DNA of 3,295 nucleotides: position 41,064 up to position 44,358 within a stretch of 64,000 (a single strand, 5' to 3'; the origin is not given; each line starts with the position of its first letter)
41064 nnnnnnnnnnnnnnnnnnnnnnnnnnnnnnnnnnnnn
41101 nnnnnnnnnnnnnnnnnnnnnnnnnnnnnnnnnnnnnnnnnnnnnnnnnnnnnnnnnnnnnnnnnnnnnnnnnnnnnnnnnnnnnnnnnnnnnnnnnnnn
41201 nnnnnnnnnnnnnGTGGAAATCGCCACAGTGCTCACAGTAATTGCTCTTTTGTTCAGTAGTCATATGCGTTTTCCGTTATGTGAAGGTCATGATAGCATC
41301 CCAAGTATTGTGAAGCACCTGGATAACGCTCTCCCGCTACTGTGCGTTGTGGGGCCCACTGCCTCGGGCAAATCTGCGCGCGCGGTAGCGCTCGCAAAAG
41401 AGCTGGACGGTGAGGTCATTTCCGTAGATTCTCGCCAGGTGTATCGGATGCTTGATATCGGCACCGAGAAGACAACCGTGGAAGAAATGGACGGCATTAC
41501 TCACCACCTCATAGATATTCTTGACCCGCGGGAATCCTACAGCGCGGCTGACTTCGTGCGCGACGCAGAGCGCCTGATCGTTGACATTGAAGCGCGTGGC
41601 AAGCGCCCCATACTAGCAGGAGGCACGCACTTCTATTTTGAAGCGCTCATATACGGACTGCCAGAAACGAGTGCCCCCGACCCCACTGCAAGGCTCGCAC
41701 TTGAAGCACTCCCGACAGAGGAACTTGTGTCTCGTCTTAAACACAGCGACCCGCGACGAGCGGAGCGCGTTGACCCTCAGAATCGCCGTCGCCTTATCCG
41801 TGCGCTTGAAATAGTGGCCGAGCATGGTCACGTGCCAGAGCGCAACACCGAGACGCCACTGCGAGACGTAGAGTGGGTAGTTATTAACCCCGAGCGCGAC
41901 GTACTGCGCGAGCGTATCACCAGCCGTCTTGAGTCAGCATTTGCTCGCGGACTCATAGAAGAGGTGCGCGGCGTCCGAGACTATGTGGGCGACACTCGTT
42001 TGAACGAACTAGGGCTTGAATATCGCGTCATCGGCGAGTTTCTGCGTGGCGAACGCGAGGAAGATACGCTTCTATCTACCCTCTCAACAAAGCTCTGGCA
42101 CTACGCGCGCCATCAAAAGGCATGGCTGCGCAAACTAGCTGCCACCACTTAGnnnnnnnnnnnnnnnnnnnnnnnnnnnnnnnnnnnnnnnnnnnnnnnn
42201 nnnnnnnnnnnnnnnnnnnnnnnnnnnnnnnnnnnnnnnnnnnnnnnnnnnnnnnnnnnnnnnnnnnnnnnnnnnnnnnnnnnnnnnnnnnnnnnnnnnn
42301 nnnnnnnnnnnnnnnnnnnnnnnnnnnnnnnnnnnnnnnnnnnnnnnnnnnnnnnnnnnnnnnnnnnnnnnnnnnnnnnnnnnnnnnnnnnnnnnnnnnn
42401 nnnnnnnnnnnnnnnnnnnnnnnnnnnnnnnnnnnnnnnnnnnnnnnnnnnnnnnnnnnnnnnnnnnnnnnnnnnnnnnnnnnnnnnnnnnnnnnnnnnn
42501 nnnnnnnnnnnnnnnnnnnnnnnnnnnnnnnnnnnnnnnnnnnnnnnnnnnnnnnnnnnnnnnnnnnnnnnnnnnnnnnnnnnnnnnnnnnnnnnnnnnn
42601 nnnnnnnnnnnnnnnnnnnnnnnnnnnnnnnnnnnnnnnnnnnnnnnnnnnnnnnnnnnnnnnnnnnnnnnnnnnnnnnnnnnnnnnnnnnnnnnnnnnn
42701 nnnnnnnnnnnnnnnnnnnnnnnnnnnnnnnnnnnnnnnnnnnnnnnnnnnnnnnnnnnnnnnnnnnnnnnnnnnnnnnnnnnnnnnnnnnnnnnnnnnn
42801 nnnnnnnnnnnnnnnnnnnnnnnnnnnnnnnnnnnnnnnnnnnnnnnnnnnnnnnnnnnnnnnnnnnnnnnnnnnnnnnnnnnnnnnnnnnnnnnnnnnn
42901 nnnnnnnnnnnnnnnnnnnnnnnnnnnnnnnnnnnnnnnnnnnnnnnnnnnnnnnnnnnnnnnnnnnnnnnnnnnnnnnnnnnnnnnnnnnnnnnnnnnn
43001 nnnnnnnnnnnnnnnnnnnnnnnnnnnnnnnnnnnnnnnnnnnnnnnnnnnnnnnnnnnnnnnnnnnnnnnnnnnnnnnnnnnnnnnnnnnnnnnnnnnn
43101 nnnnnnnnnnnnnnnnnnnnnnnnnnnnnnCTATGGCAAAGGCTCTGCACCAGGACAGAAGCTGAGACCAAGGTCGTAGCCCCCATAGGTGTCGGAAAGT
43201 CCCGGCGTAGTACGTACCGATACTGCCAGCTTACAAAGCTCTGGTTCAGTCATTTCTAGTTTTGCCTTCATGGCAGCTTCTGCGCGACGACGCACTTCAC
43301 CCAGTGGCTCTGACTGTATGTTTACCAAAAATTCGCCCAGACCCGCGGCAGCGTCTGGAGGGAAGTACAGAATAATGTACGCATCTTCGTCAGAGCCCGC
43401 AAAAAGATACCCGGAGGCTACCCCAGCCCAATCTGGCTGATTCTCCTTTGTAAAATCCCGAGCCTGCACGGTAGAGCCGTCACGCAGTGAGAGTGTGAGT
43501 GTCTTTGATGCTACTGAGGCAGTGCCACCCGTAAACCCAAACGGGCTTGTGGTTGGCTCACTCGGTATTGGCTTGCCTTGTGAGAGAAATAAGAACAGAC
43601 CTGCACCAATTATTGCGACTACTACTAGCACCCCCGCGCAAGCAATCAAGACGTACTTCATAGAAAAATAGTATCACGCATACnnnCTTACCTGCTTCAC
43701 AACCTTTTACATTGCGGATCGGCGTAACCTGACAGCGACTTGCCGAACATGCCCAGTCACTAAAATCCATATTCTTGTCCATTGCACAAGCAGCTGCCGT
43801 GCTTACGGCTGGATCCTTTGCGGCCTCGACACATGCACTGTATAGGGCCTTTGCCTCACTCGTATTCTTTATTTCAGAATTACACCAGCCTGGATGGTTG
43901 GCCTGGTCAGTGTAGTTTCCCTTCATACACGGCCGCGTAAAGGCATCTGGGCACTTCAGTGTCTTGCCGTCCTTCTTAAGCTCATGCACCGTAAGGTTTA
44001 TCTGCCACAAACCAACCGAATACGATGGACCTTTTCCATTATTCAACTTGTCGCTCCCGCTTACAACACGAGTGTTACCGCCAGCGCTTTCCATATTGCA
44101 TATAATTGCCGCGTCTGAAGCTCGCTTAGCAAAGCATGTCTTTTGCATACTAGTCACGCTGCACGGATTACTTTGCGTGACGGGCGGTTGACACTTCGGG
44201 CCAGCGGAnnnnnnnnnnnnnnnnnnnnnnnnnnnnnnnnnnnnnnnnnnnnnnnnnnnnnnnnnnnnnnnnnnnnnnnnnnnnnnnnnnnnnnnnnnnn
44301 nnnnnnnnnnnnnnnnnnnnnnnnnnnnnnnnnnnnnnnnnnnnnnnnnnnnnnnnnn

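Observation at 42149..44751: Two adjacent paralogs: a shared T4SS-pilin-like membrane module fused to different peptidoglycan hydrolases (M15 DD-peptidase and VirB1-like lytic transglycosylase)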

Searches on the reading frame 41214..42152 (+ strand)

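Call 9: search_protein_families(library=pfam, proteins=[window:41214-42152:+], max_evalue=0.01)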
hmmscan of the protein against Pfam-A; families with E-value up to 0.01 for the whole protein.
window:41214-42152:+ (312 aa): 4 families
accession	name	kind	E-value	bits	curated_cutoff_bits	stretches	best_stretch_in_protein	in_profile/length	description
PF01715.23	IPPT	-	2.7e-62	211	23.6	1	75-307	1-242/243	IPP transferase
PF01745.22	IPT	-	4.9e-08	33.1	20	1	44-99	5-60/233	Isopentenyl transferase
PF13671.12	AAA_33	-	0.00046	20.9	27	1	42-76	1-37/143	AAA domain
PF02224.24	Cytidylate_kin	-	0.0063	16.7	26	1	45-93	3-49/211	Cytidylate kinase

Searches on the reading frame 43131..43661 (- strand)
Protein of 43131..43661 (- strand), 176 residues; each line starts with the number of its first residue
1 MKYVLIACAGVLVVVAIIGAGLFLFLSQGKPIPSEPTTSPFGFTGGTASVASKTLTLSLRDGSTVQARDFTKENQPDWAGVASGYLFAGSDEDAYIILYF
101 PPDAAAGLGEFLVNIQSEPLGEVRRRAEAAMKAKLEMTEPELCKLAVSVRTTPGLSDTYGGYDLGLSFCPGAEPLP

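Call 4: search_protein_families(library=pfam, proteins=[window:43131-43661:-], max_evalue=1)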
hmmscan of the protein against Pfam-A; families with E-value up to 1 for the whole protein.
window:43131-43661:- (176 aa): 0 families

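Call 10: search_protein_families(library=ncbifam, proteins=[window:43131-43661:-], max_evalue=1)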
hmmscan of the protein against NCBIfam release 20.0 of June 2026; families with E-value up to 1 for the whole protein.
window:43131-43661:- (176 aa): 1 family
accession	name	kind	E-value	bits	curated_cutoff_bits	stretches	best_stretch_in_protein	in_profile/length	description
NF001931.0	PRK00704.2-3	equivalog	0.072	13.1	306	1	28-91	77-140/159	photosystem I reaction center protein subunit XI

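Call 64: find_homologous_proteins(query=window:43131-43661:-)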
Query window:43131-43661:- (176 aa): 21 proteins with E <= 0.001 among 360 candidates.
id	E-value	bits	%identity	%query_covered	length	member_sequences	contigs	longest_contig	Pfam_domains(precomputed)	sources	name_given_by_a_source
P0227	1.5e-110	385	100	100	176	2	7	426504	-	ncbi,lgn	-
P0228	1.1e-68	248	65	100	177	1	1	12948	-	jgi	jgi:hypothetical protein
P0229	4.9e-68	246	64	100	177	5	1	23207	-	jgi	jgi:hypothetical protein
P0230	4.4e-67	243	63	100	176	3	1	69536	-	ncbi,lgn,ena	-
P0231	1.3e-64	235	62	100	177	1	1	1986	-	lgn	-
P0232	3.9e-54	201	56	100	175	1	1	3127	-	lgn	-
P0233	2.4e-46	176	52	99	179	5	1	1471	-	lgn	-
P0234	5.1e-44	168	50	99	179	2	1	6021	-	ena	-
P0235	8.5e-44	167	51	90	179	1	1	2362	-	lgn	-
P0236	8.1e-42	161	50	85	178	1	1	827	-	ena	-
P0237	9.0e-40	154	50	85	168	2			-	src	-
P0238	1.1e-38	151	51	80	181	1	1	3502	-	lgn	-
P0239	6.0e-38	148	49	89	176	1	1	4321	-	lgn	-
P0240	7.5e-38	148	46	100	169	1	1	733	-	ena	-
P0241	1.6e-37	147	44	98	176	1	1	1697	-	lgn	-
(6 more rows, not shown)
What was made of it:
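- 43131..43661 (-): Gene 2: conserved single-pass membrane protein, 176 aa, unknown function. 21 homologues (call 64).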

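Call 88: find_encoding_contigs(protein=P0227, flank=3000, max_places=1)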
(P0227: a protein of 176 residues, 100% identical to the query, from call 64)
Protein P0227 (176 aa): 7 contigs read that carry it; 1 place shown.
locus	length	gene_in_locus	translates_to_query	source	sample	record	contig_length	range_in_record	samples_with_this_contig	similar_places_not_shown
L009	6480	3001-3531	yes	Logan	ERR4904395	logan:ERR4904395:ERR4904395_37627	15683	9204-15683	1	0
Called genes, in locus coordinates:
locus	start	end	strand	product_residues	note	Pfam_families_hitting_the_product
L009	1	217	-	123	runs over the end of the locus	-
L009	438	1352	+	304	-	-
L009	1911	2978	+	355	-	PF18895:T4SS_pilin (weak)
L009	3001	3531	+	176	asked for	-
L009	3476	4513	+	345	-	PF01312:Bac_export_2 (faint), PF02557:VanY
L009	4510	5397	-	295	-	PF01745:IPT (weak), PF01715:IPPT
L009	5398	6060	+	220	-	PF08534:Redoxin, PF00578:AhpC-TSA, PF02630:SCO1-SenC (faint), PF10417:1-cysPrx_C (faint)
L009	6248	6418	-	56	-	-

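Call 99: search_protein_families(library=phrogs, proteins=[window:43131-43661:-], max_evalue=0.01)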
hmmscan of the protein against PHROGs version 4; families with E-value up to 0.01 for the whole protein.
window:43131-43661:- (176 aa): 0 families

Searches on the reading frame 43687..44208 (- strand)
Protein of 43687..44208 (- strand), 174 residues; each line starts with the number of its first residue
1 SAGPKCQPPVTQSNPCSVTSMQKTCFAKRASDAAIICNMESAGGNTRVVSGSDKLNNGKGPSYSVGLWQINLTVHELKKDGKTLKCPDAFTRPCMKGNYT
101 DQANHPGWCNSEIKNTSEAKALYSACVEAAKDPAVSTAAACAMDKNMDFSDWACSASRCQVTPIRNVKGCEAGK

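Call 23: search_solved_structures(query=A2, max_evalue=10, show_alignments=3)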
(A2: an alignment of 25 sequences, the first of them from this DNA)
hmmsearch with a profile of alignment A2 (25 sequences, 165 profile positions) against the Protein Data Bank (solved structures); distinct sequences matched with E-value up to 10: 1.
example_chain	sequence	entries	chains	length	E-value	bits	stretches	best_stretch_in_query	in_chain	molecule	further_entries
5cwc_A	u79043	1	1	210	0.16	14.9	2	99-161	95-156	Designed helical repeat protein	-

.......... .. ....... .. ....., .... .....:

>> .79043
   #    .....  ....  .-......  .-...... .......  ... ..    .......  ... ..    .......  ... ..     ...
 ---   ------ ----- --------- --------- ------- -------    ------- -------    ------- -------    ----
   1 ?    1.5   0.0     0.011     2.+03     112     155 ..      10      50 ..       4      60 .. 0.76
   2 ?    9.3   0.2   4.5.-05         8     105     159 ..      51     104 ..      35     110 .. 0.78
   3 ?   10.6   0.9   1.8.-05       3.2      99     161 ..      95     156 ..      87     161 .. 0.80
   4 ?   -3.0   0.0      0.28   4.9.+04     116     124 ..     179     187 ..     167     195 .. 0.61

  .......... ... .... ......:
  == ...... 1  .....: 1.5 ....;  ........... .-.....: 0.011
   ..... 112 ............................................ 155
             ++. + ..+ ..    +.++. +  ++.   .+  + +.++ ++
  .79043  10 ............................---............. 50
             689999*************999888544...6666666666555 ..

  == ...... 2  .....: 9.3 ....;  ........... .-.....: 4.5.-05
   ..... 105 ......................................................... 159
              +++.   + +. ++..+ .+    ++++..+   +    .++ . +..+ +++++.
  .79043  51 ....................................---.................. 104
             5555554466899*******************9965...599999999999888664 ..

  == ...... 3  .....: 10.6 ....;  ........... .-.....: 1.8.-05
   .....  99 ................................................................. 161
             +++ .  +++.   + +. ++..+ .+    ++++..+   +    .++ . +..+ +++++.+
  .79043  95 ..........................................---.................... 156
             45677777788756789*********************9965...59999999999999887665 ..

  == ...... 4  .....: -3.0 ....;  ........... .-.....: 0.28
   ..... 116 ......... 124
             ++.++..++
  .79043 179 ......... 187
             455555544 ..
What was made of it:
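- Tried and rejected: A profile against PDB sequences gave only a designed repeat protein at E 0.16 (call 23).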

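Call 24: search_protein_families(library=pfam, alignment_id=A2, max_evalue=0.1)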
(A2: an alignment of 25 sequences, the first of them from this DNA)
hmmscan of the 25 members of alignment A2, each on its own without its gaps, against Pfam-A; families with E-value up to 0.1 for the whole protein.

A. member 1, seq(174 aa): 1 family
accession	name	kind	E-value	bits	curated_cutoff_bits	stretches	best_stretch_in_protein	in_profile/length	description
PF18896.5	SLT_3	-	0.0015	19.4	27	1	34-79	17-58/89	Lysozyme like domain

B. families by the number of members that match (of 25 scanned): 2 families
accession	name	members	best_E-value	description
PF18896.5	SLT_3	25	2.6e-07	Lysozyme like domain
PF01464.25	SLT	5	0.0017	Transglycosylase SLT domain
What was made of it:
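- On Lysozyme-like / GH23 (Pfam SLT_3 PF18896, SLT PF01464): All 25 aligned family members hit SLT_3 (best E 2.6e-7) and 5 hit SLT (call 24).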
